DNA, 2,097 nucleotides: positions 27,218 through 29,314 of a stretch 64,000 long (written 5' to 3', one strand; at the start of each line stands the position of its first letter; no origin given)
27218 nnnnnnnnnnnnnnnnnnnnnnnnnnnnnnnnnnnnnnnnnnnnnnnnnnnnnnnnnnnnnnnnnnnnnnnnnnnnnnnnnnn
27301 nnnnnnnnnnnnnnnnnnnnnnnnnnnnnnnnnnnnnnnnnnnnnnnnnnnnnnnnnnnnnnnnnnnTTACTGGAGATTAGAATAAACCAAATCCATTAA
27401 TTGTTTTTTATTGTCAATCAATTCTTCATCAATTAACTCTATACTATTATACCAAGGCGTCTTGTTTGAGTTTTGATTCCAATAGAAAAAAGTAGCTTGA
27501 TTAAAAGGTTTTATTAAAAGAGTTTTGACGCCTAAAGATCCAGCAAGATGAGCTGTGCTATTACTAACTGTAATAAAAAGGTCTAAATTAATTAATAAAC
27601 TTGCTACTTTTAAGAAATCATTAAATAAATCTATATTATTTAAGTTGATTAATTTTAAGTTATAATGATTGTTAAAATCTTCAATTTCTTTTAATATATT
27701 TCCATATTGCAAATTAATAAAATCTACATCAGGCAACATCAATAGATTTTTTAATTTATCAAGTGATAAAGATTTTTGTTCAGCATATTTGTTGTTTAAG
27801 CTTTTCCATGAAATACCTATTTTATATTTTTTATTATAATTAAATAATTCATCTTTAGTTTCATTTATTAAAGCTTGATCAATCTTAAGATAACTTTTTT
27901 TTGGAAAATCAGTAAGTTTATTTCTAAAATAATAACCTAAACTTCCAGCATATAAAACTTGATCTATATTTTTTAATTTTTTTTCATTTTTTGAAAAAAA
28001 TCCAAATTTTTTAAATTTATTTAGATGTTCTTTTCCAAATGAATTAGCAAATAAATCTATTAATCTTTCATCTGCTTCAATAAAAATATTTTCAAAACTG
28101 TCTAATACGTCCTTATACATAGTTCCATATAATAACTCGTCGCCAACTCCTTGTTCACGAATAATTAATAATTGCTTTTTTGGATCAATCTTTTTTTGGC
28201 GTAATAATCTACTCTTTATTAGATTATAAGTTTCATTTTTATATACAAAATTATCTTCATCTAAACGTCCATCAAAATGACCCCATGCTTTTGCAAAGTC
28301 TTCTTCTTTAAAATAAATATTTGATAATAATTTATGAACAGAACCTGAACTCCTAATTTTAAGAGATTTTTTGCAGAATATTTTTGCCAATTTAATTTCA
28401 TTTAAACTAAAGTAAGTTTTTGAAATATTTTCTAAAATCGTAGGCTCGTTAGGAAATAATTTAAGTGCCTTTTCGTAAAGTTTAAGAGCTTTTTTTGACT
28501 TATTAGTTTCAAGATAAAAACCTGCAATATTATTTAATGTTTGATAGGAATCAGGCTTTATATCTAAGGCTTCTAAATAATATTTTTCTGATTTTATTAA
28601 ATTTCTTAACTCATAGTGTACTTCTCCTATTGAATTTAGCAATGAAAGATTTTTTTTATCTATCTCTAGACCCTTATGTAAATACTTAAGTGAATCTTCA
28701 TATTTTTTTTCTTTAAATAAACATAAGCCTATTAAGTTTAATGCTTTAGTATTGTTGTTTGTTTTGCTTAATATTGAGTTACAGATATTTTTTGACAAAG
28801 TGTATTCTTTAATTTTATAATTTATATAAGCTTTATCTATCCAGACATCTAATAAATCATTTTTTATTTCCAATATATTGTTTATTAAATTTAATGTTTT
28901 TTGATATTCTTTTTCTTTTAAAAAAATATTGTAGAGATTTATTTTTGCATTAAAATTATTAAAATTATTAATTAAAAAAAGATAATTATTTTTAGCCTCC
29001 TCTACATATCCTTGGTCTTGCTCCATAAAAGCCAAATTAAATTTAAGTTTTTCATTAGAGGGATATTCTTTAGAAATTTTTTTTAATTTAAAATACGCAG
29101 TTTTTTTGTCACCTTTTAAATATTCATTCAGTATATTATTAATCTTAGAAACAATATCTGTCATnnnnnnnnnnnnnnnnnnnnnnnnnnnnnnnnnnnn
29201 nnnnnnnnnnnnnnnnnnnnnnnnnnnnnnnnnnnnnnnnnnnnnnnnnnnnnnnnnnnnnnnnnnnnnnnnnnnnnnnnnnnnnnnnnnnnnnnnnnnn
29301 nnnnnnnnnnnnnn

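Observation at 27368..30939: Tandem, translationally coupled TPR + GT9-like fusion paralogs: candidate protein-targeting glycosyltransferases with no obvious substrate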

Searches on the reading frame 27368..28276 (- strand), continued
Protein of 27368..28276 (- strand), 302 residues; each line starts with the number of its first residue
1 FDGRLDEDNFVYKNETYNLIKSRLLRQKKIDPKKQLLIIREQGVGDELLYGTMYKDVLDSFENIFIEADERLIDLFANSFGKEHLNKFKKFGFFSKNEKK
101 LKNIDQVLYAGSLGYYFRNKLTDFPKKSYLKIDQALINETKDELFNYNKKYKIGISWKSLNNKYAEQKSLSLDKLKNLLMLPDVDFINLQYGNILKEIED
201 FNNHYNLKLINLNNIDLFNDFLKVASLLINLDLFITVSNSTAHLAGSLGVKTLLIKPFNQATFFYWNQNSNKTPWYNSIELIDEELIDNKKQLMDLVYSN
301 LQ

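Call 76: find_related_loci(query=A5, collection=genome_contigs, flank=8000)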
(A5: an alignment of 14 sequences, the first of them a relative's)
Query A5 (224 aa) in genome_contigs; peptide patterns used: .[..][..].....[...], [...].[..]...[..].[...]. (x = any residue, [..] = any of these).
600 stretches matched a pattern (row limit reached: there are more); 596 encode a relative of the query (tblastn E <= 1e-3); the best 80 are kept; 80 distinct loci.
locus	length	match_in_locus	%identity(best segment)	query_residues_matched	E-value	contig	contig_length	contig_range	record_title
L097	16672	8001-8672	100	1-224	1e-155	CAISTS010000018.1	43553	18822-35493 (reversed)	uncultured bacterium isolate ErkenSummer_bin-3013 genome assembly, contig: bin-3013:18/89, whole genome shotgun sequence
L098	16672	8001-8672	83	1-224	1e-133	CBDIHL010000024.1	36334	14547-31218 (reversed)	MAG: Dinoroseobacter sp. isolate 911bf8f8-182e-426b-b18e-431103e4acbb genome assembly, contig: contig_24, whole genome s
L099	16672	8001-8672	82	1-224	4e-130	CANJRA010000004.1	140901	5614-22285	MAG: Candidatus Marinimicrobia bacterium isolate RH-23may17-611 genome assembly, contig: RH-23may17-C715, whole genome s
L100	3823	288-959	81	1-224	1e-131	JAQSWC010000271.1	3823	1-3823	MAG: Paucimonas sp. isolate C_No_T20_C_bin.35 scaffold_33733, whole genome shotgun sequence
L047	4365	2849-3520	75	1-224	2e-120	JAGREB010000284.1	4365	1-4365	MAG: Rhodobacteraceae bacterium isolate HKST-UBA118 2011-04-20_1_(paired)_contig_216537, whole genome shotgun sequence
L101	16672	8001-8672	75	1-224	3e-118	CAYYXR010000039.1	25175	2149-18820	MAG TPA_asm: uncultured Rhodobacterales bacterium isolate SRP134809_co1_608 genome assembly, contig: NODE_3600_length_25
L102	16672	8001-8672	74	1-224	1e-117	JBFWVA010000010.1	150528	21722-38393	MAG: Rhodospirillaceae bacterium isolate CA_2019_TPBF_83 NODE_1021_length_150528_cov_10.034581_TPBF, whole genome shotgu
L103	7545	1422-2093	75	1-224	2e-116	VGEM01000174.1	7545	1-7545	MAG: Alphaproteobacteria bacterium isolate K_Offshore_80m_m2_101 K_Offshore_80m_m2_101_Ga0194132_10018397, whole genome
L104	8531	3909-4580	73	1-224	5e-116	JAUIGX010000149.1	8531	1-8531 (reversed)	MAG: Alphaproteobacteria bacterium isolate Co_bin.181 NODE_46756_length_8531_cov_1.369110, whole genome shotgun sequence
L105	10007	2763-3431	73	2-224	4e-115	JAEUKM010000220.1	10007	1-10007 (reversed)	MAG: Rhodospirillaceae bacterium isolate new MAG-95 k141_3131523, whole genome shotgun sequence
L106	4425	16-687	72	1-224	4e-116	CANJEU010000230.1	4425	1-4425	MAG: Candidatus Marinimicrobia bacterium isolate RH-23may17-1018 genome assembly, contig: RH-23may17-C176621, whole geno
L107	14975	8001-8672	74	1-224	2e-114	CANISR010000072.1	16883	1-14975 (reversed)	MAG: Candidatus Marinimicrobia bacterium isolate RH-15aug16-210 genome assembly, contig: RH-15aug16-C6974, whole genome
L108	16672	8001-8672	72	1-224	4e-113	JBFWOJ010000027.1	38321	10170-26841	MAG: Rhodospirillaceae bacterium isolate CA_2019_TPBF_133 NODE_6150_length_38321_cov_7.621197_TPBF, whole genome shotgun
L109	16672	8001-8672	71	1-224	2e-112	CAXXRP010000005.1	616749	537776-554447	MAG: Rhodospirillaceae bacterium isolate a46d0196-8eb6-4494-93ff-a1a98756ea8d genome assembly, contig: contig_5, whole g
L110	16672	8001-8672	71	1-224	1e-111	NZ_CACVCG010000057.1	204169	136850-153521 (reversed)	Magnetospirillum sp. UT-4, whole genome shotgun sequence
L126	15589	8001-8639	72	2-216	2e-108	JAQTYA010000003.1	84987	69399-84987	MAG: Methylococcus sp. isolate STC_26 NODE_611_length_84987_cov_4.449269_Sandtown_C, whole genome shotgun sequence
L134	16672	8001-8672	68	1-224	2e-107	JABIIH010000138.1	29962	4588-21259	MAG: Rhodospirillaceae bacterium isolate SI053_bin87 k141_152188, whole genome shotgun sequence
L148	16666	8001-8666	65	1-222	4e-105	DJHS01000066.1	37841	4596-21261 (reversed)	MAG TPA_asm: Verrucomicrobia bacterium UBA6614 UBA6614_contig_11062, whole genome shotgun sequence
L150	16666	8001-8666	68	1-224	2e-105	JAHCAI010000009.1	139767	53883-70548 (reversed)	MAG: Burkholderiales bacterium isolate ACE_PRO63 PRO63_9, whole genome shotgun sequence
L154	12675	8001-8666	68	1-224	3e-105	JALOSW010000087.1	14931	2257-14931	MAG: Burkholderiales bacterium isolate Prado217 scaffold_6081, whole genome shotgun sequence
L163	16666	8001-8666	64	1-224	2e-103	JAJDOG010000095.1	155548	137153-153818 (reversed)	MAG: Betaproteobacteria bacterium isolate MASabin.6 k141_993601, whole genome shotgun sequence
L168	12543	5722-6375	65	1-220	1e-102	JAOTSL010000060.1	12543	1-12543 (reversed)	MAG: Gammaproteobacteria bacterium isolate 13_Jan_SF_Bin23 13_Jan_SF_Bin23_scaffold_777_c1, whole genome shotgun sequenc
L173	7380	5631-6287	67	1-221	7e-102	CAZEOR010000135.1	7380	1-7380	MAG TPA_asm: uncultured Thiobacillus sp. isolate binchicken_co14_248 genome assembly, contig: NODE_11119_length_7380_cov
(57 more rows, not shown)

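Call 80: search_protein_families(library=pfam, proteins=[L173:5094-6332:-, L101:387-2129:+, L163:10686-11216:+, L126:6146-7771:+, L163:3857-5566:+, L134:2707-4170:+, L150:1632-2879:-, L154:8476-10680:-, L148:5971-6672:+, L168:7927-9294:-], max_evalue=0.0001)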
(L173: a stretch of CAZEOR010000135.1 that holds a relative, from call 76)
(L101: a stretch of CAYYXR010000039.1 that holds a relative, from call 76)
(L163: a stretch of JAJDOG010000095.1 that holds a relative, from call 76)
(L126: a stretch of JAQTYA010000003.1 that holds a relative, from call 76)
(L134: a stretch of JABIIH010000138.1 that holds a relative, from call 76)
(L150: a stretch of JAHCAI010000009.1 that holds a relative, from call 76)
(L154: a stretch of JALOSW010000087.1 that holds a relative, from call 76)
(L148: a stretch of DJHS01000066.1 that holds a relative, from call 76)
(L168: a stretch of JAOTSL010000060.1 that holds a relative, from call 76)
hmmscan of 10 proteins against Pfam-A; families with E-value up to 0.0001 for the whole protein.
L173:5094-6332:- (413 aa): 0 families

L101:387-2129:+ (581 aa): 3 families
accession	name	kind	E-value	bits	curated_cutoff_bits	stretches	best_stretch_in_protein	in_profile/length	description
PF00437.27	T2SSE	-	6.2e-136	453.3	24.9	1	183-572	2-370/370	Type II/IV secretion system protein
PF13191.12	AAA_16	-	8.7e-06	26.8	32.6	1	315-403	16-96/167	AAA ATPase domain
PF25199.1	nSTAND_NTPase5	-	7.4e-05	23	34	0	309-361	26-80/145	Novel STAND NTPase 5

L163:10686-11216:+ (177 aa): 2 families
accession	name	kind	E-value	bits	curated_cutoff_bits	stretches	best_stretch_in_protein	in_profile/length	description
PF00114.24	Pilin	-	2.1e-12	48.4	22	1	77-177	2-108/108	Pilin (bacterial filament)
PF07963.17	N_methyl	-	7.4e-10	38.4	21.2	1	45-68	4-27/27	Prokaryotic N-terminal methylation motif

L126:6146-7771:+ (542 aa): 3 families
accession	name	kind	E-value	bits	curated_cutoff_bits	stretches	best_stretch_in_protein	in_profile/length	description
PF08241.18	Methyltransf_11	-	6.2e-11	43.2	21.2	1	392-450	35-95/95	Methyltransferase domain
PF13649.12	Methyltransf_25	-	1.4e-07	32.5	27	1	401-446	52-97/97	Methyltransferase domain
PF05148.21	Methyltransf_8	-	6.2e-05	23.4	27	0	374-450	79-156/219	Hypothetical methyltransferase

L163:3857-5566:+ (570 aa): 5 families
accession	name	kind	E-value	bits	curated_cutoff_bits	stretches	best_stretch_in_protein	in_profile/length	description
PF13487.12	HD_5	-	1.2e-43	149.3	27.2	1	417-534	58-170/170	HD domain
PF01590.32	GAF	-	8.1e-16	59.2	22.4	1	46-213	1-133/133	GAF domain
PF01966.28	HD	-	1.6e-11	45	22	1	245-333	2-83/116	HD domain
PF13185.12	GAF_2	-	7.8e-11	42.8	28.6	1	45-213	2-135/136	GAF domain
PF13492.12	GAF_3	-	1.5e-07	32.3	27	1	126-215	55-129/129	GAF domain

L134:2707-4170:+ (488 aa): 3 families
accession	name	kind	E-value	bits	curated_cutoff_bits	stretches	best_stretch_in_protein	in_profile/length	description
PF02518.31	HATPase_c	-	1.2e-21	77.6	26.4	1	375-479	2-110/111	Histidine kinase-, DNA gyrase B-, and HSP90-like ATPase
PF00512.31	HisKA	-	9.4e-07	29.2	26.9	1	268-329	3-65/66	His Kinase A (phospho-acceptor) domain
PF13589.12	HATPase_c_3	-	1.1e-05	25.9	25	1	380-439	4-62/137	Histidine kinase-, DNA gyrase B-, and HSP90-like ATPase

L150:1632-2879:- (416 aa): 2 families
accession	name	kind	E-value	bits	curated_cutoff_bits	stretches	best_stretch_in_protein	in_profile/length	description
PF13609.12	Porin_4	-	9.4e-47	160.7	27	1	44-387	3-309/310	Gram-negative porin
PF00267.27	Porin_1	-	4.1e-07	30.2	23.7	1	96-292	30-187/337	Gram-negative porin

L154:8476-10680:- (735 aa): 0 families

L148:5971-6672:+ (234 aa): 1 family
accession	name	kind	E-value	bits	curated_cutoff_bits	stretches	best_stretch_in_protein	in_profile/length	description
PF13489.12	Methyltransf_23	-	6.6e-05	23.1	27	0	60-137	15-95/164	Methyltransferase domain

L168:7927-9294:- (456 aa): 0 families

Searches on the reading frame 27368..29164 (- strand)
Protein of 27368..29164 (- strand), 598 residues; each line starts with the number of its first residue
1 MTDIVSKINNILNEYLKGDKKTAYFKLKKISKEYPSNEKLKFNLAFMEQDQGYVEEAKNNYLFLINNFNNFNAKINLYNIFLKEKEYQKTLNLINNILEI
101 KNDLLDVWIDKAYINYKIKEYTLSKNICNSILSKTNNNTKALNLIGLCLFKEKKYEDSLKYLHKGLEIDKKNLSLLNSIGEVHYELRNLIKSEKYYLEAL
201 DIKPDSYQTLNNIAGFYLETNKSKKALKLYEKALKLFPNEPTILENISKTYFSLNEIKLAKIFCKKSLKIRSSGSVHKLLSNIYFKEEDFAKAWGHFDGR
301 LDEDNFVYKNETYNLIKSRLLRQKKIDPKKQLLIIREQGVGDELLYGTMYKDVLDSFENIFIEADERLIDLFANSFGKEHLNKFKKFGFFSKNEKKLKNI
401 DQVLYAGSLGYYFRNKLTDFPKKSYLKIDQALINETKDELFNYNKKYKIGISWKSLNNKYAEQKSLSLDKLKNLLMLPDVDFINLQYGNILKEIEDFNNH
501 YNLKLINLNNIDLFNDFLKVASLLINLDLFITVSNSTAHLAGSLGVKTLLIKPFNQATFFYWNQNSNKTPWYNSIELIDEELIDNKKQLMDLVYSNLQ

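Call 3: search_protein_families(library=pfam, proteins=[window:27368-29164:-], max_evalue=0.1)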
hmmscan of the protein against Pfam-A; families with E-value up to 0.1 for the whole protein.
window:27368-29164:- (598 aa): 19 families
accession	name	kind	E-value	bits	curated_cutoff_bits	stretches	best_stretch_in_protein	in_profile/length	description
PF07719.23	TPR_2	-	4.4e-19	67.4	27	3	140-172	2-34/34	Tetratricopeptide repeat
PF00515.34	TPR_1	-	8.5e-17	60.6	27.8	3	140-172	2-34/34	Tetratricopeptide repeat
PF13424.12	TPR_12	-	8.8e-17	61.5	30.1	3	174-238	4-76/77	Tetratricopeptide repeat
PF13181.12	TPR_8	-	2.4e-13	49.5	25.7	3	208-239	2-33/34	Tetratricopeptide repeat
PF14559.12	TPR_19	-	9.3e-13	48.8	25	2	198-241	16-59/68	Tetratricopeptide repeat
PF13374.12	TPR_10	-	2.9e-12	46.6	27.5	1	209-235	4-30/42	Tetratricopeptide repeat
PF13414.12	TPR_11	-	1.1e-08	35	26.8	2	217-253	4-40/42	TPR repeat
PF13428.12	TPR_14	-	5.4e-08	33.2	23.5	1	214-246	8-40/44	Tetratricopeptide repeat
PF13431.12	TPR_17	-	8.4e-08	32.3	24.4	1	195-227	1-33/34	Tetratricopeptide repeat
PF12895.13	ANAPC3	-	1.2e-05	25.9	27.2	1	128-188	12-71/82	Anaphase-promoting complex, cyclosome, subunit 3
PF23914.1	TPR_CcmH_CycH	-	4.6e-05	23.8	42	0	123-164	105-146/158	Cytochrome c-type biogenesis protein H TPR domain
PF14853.12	Fis1_TPR_C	-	9.7e-05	22.9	25.3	1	115-144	11-40/53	Fis1 C-terminal tetratricopeptide repeat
PF13432.12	TPR_16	-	0.00019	22.3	32.7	1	180-241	4-65/65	Tetratricopeptide repeat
PF13371.12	TPR_9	-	0.001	19.5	35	0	79-119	3-43/73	Tetratricopeptide repeat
PF13176.12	TPR_7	-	0.0018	18.7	27.9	0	209-235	1-27/36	Tetratricopeptide repeat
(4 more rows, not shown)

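Call 5: search_protein_families(library=ncbifam, proteins=[window:27368-29164:-], max_evalue=0.1)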
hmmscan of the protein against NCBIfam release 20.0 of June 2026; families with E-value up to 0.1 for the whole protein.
window:27368-29164:- (598 aa): 13 families
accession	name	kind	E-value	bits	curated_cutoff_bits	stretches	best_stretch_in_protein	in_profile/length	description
TIGR02917.1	PEP_TPR_lipo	equivalog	4e-17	61.4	312.2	1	127-297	453-624/899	XrtA/PEP-CTERM system TPR-repeat protein PrsT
TIGR02521.1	type_IV_pilW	equivalog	7.4e-15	55.1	154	2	160-297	52-192/234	type IV pilus biogenesis/stability protein PilW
NF040959.1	MamA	equivalog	2.1e-12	46.9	200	2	128-236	94-202/204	magnetosome protein MamA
NF033758.1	gliding_GltE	equivalog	1.3e-09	37.6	225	2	193-298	140-246/411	adventurous gliding motility TPR repeat lipoprotein GltE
NF033762.1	social_mot_Tgl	equivalog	1.2e-07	31.4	225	1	151-235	43-128/252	social motility TPR repeat lipoprotein Tgl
TIGR03939.1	PGA_TPR_OMP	equivalog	2.6e-07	29.2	366.65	1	127-261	75-208/800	poly-beta-1,6 N-acetyl-D-glucosamine export porin PgaA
NF033920.0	C39_PA2778_fam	equivalog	4e-06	26.4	150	1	171-237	188-254/255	PA2778 family cysteine peptidase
TIGR02552.1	LcrH_SycD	equivalog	1.4e-05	24.8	104.8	0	94-207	7-120/136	SycD/LcrH family type III secretion system chaperone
NF002725.1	PRK02603.1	equivalog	0.00015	21.8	143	1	194-251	56-116/173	photosystem I assembly protein Ycf3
NF052415.1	T3SS_chap_SctY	equivalog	0.001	19.6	70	1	203-293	2-96/106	type III secretion apparatus assembly chaperone SctY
TIGR00540.1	TPR_hemY_coli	hypoth_equivalog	0.001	17.9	142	1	121-233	277-385/385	heme biosynthesis-associated TPR protein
TIGR02795.1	tol_pal_ybgF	equivalog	0.051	14.2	90.1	0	179-241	45-110/119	tol-pal system protein YbgF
NF033161.1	lipo_LipL41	equivalog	0.066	12.1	400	0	205-250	300-345/358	lipoprotein LipL41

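Call 6: search_solved_structures(query=window:27368-29164:-, max_evalue=10, show_alignments=0)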
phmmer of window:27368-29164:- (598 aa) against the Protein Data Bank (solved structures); distinct sequences matched with E-value up to 10: 125 (the best 60 are shown).
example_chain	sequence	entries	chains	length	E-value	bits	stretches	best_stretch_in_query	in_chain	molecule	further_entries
9qhb_A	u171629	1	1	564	8.5e-47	163.4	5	144-302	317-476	Engineered tetratricopeptide repeat protein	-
9qhc_A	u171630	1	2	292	2.1e-24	89.5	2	144-247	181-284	Engineered tetratricopeptide repeat protein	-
8bu0_A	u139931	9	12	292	4.9e-23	85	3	144-252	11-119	Consensus tetratricopeptide repeat protein | Crystal structure of an 8-repeat consensus TPR superhelix with Zinc. | Monomer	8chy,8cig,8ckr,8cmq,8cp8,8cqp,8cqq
7obi_A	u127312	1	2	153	2.9e-18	69.2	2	139-251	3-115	CTPR-rv4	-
7yeh_B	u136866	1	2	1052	5.5e-15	58.4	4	188-270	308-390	UDP-N-acetylglucosamine--peptide N-acetylglucosaminyltransferase 110 kDa subunit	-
7yea_A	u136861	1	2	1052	6.7e-15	58.1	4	188-270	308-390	UDP-N-acetylglucosamine--peptide N-acetylglucosaminyltransferase 110 kDa subunit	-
7ntf_A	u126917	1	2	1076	8.1e-15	57.9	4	188-270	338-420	Isoform 1 of UDP-N-acetylglucosamine--peptide N-acetylglucosaminyltransferase 110 kDa subu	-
1w3b_A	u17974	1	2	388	8.4e-14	54.5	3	188-271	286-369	UDP-N-ACETYLGLUCOSAMINE--PEPTIDE N-ACETYLGLUCOSAMINYLTRANSFERASE 110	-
6eou_A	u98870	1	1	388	1.6e-13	53.6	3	188-271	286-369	UDP-N-acetylglucosamine--peptide N-acetylglucosaminyltransferase 110 kDa subunit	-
1na0_A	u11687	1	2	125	2.6e-11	46.3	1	137-248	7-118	designed protein CTPR3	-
8ch0_A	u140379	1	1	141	2.8e-11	46.2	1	144-270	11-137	Consensus tetratricopeptide repeat protein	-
3kd7_A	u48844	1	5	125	4.2e-11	45.6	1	136-248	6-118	CTPR390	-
2fo7_A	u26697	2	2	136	4.3e-11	45.6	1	145-270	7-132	SYNTHETIC CONSENSUS TPR PROTEIN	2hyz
2wqh_A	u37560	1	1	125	1.9e-10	43.4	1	137-248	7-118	CTPR3Y3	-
9gzg_A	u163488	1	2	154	2.4e-09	39.8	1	145-271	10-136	Engineered CTPR protein with glutamic acids for conductivity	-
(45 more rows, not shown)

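Call 7: find_homologous_proteins(query=window:27368-29164:-, max_evalue=0.001)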
Query window:27368-29164:- (598 aa): 469 proteins with E <= 0.001 among 8000 candidates; the best 120 are listed.
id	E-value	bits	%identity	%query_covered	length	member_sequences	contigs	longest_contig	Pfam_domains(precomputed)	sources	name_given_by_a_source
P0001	0.0e+0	1193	92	100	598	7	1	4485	PF14559.13,PF13431.13,PF13414.13,PF00515.35,PF13424.13,PF13428.13,PF13181.13,PF07719.24,PF13374.13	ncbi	-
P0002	7.8e-294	994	77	100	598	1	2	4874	PF14559.13,PF13431.13,PF00515.35,PF12895.14,PF13424.13,PF13176.13,PF13432.13,PF13428.13,PF13181.13,PF07719.24,PF13374.13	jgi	jgi:tetratricopeptide (TPR) repeat protein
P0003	5.7e-292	988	76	100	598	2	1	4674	PF14559.13,PF13431.13,PF13414.13,PF00515.35,PF13424.13,PF13176.13,PF13432.13,PF13428.13,PF13181.13,PF07719.24,PF13374.13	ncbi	-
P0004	1.9e-289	979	75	100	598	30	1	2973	PF14559.13,PF13431.13,PF13414.13,PF00515.35,PF13424.13,PF13176.13,PF13432.13,PF13428.13,PF13181.13,PF07719.24,PF13374.13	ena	-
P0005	1.2e-288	977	76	100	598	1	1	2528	PF14559.13,PF13431.13,PF13414.13,PF00515.35,PF12895.14,PF13424.13,PF13181.13,PF07719.24,PF13374.13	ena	-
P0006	6.6e-283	958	74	100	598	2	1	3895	PF14559.13,PF13431.13,PF13414.13,PF00515.35,PF13424.13,PF13432.13,PF13428.13,PF13181.13,PF07719.24,PF13374.13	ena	-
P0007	2.5e-282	956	73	100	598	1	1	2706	PF14559.13,PF25063.1,PF13431.13,PF13414.13,PF00515.35,PF13424.13,PF13176.13,PF13181.13,PF07719.24,PF13374.13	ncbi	-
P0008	1.1e-279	947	73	100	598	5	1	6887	PF14559.13,PF13431.13,PF00515.35,PF13424.13,PF13176.13,PF13432.13,PF13181.13,PF07719.24,PF13374.13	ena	-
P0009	2.5e-278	943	73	100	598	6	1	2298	PF13431.13,PF13414.13,PF13176.13,PF13428.13,PF13374.13,PF14559.13,PF00515.35,PF12895.14,PF13424.13,PF13432.13,PF13181.13,PF07719.24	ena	-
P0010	2.7e-278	943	73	100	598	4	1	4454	PF14559.13,PF13431.13,PF00515.35,PF13424.13,PF13181.13,PF07719.24,PF13374.13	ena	-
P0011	4.4e-274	929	72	100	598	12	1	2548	PF13431.13,PF23914.2,PF13414.13,PF13176.13,PF13428.13,PF13374.13,PF14559.13,PF13371.13,PF00515.35,PF12895.14,PF13424.13,PF13432.13,PF13181.13,PF07719.24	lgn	-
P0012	5.1e-270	915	72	100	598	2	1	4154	PF25063.1,PF13431.13,PF23914.2,PF13414.13,PF13176.13,PF13428.13,PF13374.13,PF14559.13,PF00515.35,PF12895.14,PF13424.13,PF13432.13,PF13181.13,PF07719.24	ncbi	-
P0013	1.3e-269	914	72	100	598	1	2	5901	PF25063.1,PF13431.13,PF23914.2,PF13414.13,PF13176.13,PF13428.13,PF13374.13,PF14559.13,PF00515.35,PF12895.14,PF13424.13,PF13432.13,PF13181.13,PF07719.24,PF13174.13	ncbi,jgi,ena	-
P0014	1.1e-268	911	72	99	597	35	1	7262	PF14853.13,PF13431.13,PF23914.2,PF13414.13,PF13176.13,PF13428.13,PF13374.13,PF14559.13,PF00515.35,PF12895.14,PF13424.13,PF21033.5,PF13432.13,PF13181.13,PF07719.24,PF13174.13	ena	-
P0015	4.7e-262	889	69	100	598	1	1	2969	PF14559.13,PF13431.13,PF23914.2,PF00515.35,PF12895.14,PF13424.13,PF13181.13,PF07719.24,PF13374.13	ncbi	-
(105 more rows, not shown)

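Call 19: find_related_loci(query=window:27368-29164:-, collection=genome_contigs, flank=8000)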
Query window:27368-29164:- (598 aa) in genome_contigs; peptide patterns used: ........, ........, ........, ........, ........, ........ (x = any residue, [..] = any of these).
85 stretches matched a pattern; 3 encode a relative of the query (tblastn E <= 1e-3); 3 distinct loci.
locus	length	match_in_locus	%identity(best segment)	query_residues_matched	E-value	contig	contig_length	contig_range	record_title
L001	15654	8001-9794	77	1-598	0e+0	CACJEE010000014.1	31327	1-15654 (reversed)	MAG: uncultured Alphaproteobacteria bacterium isolate AG-447-C07 genome assembly, contig: AG-447-C07_NODE_14, whole geno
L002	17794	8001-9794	64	1-598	0e+0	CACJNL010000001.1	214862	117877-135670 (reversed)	uncultured Alphaproteobacteria bacterium isolate AG-447-J18 genome assembly, contig: AG-447-J18_NODE_1, whole genome sho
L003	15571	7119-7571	26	97-248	3e-6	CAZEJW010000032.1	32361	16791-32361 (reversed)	MAG TPA_asm: uncultured Leptospirales bacterium isolate binchicken_co42_224 genome assembly, contig: NODE_1308_length_32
